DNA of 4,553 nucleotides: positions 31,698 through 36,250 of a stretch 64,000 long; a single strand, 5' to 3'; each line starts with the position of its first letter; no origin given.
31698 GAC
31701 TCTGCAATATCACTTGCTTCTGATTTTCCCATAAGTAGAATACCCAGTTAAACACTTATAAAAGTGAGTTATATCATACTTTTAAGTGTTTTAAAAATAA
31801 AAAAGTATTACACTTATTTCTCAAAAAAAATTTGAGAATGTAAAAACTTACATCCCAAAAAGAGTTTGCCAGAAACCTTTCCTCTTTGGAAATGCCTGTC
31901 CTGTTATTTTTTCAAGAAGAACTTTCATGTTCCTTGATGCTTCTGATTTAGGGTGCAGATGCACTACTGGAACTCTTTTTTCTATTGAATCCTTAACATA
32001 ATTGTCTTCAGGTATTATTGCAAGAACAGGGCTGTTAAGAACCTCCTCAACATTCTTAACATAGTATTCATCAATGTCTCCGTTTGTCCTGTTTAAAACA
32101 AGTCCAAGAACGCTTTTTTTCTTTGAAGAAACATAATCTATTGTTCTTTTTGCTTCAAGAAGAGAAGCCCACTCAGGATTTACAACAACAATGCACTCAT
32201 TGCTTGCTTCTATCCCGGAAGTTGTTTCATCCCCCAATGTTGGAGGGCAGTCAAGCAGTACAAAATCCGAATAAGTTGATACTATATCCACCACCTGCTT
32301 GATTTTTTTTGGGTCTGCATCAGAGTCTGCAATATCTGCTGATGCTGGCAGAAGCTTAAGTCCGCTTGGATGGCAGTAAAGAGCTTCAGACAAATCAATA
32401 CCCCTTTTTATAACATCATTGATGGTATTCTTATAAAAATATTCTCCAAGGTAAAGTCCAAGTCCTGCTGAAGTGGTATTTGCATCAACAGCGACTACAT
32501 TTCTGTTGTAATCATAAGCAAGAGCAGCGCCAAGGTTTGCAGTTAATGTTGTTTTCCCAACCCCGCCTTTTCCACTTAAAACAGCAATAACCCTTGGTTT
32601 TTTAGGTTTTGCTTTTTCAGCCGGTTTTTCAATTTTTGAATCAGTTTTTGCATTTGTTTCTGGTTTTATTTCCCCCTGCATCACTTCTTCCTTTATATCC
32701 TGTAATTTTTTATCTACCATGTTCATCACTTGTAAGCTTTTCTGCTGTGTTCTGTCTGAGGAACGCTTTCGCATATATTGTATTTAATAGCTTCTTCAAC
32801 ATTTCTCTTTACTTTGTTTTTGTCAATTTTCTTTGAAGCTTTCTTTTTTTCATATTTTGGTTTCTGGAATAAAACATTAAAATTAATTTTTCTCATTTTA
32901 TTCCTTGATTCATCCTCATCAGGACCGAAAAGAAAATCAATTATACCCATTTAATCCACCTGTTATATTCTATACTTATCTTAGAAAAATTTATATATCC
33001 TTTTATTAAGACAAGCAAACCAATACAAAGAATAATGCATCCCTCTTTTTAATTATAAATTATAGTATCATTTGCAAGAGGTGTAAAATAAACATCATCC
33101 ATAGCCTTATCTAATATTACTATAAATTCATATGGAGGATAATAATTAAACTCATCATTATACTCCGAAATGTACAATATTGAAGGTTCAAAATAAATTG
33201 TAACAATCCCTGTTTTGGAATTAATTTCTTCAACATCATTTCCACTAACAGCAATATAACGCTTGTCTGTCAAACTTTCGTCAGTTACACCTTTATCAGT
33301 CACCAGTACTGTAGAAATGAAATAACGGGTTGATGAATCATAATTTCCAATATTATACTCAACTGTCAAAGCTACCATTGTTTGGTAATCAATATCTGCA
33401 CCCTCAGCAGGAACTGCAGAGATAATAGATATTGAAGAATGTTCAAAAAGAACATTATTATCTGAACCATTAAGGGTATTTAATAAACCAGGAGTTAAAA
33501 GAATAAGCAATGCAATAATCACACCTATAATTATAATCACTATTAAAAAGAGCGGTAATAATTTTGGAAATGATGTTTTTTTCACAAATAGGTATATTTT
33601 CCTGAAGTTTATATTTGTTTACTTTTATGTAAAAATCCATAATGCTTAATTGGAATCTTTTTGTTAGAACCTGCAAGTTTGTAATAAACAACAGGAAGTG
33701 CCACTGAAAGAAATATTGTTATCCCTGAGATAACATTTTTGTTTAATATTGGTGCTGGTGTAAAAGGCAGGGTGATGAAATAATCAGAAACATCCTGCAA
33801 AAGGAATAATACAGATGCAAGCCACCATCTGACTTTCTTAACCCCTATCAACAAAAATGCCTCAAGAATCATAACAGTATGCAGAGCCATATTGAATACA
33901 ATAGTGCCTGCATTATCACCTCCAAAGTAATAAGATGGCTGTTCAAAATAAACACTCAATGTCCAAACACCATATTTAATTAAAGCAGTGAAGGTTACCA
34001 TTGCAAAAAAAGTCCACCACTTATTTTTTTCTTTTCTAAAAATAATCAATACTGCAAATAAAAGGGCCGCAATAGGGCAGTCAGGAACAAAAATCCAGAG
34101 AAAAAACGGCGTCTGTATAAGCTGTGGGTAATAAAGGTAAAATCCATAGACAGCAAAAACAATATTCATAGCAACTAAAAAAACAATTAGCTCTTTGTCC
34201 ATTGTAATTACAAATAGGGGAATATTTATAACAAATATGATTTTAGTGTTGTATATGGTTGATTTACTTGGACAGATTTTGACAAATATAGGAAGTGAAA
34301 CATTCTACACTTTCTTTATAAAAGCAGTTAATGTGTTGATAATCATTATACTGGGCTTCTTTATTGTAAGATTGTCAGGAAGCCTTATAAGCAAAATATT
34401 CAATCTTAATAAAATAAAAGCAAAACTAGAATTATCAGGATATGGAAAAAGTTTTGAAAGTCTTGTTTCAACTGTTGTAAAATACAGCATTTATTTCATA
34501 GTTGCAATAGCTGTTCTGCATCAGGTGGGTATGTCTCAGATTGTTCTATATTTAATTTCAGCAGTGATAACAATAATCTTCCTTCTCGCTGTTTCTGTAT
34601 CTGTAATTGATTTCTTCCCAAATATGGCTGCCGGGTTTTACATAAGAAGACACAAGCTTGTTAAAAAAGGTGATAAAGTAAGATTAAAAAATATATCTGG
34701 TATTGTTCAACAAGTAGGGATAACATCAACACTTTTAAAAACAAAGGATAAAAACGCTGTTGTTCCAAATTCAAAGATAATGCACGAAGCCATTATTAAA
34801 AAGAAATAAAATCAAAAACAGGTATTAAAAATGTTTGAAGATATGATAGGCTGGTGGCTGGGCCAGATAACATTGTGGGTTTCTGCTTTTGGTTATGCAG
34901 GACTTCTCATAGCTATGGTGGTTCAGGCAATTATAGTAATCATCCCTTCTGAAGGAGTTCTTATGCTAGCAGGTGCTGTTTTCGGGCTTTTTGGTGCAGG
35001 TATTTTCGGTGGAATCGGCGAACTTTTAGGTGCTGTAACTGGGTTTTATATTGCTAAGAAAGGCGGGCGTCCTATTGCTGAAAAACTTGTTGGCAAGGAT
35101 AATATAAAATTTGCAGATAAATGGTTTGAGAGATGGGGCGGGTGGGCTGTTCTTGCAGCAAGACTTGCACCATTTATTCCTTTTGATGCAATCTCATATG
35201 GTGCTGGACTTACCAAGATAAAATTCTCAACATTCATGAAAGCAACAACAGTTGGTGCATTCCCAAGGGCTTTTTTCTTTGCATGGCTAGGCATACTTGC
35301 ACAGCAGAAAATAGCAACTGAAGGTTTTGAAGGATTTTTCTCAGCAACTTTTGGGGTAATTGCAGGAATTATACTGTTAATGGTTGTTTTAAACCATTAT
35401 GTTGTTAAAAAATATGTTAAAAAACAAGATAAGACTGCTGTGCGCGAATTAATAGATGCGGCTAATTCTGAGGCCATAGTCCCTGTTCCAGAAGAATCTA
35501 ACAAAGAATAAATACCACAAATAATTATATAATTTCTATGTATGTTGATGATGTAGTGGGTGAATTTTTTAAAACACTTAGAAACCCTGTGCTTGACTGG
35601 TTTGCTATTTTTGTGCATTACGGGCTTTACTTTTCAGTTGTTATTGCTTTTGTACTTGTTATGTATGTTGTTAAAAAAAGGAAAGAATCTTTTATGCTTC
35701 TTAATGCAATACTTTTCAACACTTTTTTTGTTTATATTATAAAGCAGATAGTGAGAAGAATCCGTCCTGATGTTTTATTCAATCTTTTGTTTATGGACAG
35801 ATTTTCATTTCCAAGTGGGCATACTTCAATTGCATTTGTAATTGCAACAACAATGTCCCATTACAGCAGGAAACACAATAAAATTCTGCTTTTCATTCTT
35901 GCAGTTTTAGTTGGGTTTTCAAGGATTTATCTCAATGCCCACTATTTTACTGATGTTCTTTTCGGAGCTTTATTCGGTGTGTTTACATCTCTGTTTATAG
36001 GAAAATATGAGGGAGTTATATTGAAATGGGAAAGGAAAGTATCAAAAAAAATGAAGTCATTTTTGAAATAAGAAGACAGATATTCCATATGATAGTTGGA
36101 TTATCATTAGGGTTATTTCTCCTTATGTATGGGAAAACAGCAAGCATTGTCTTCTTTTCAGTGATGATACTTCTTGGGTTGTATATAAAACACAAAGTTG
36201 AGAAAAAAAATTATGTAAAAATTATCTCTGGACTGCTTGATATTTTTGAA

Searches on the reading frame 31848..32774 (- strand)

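Call 43: search_protein_families(library=pfam, proteins=[window:31848-32774:-], max_evalue=0.00001)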
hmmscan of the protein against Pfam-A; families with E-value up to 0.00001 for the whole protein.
window:31848-32774:- (308 aa): 8 families
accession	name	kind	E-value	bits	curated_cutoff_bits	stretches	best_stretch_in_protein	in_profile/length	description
PF13614.12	AAA_31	-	1.8e-20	74.1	27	1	61-217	2-166/177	AAA domain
PF10609.15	ParA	-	4.2e-19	69.4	27.1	1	61-290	4-245/246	NUBPL iron-transfer P-loop NTPase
PF01656.29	CbiA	-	8.2e-18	65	25.4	1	63-269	1-124/125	CobQ/CobB/MinD/ParA nucleotide binding domain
PF06564.18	CBP_BcsQ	-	2.9e-11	43.8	21.3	1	66-286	7-229/234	Cellulose biosynthesis protein BcsQ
PF00142.24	Fer4_NifH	-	2.3e-09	37.6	25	1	66-293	5-247/271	4Fe-4S iron sulfur cluster binding proteins, NifH/frxC family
PF02374.21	ArsA_ATPase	-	4e-06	26.7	24.3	0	65-92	5-32/305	Anion-transporting ATPase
PF09140.17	MipZ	-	5.7e-06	26.3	20.7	1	62-179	2-110/262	ATPase MipZ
PF13500.12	AAA_26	-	9.7e-06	26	27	0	193-260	130-194/198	AAA domain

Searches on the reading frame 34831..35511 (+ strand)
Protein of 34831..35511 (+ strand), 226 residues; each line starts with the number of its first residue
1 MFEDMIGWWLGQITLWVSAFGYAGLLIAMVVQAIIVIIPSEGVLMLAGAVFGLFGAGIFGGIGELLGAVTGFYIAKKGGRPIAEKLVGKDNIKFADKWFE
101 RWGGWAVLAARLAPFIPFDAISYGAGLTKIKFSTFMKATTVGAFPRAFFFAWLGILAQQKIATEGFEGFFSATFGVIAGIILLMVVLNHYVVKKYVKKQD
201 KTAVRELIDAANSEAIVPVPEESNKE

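Call 34: search_protein_families(library=pfam, proteins=[window:34831-35511:+], max_evalue=0.001)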
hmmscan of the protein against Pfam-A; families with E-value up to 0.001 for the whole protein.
window:34831-35511:+ (226 aa): 1 family
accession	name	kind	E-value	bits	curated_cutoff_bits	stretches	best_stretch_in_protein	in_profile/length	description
PF09335.16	VTT_dom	-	1.2e-25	90.8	33.9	1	38-154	1-121/123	VTT domain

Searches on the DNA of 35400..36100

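Call 35: search_rna_families(source=window, start=35400, end=36100, threshold=evalue, max_evalue=1)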
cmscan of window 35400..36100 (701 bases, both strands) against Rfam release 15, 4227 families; matches with E-value up to 1: 0.
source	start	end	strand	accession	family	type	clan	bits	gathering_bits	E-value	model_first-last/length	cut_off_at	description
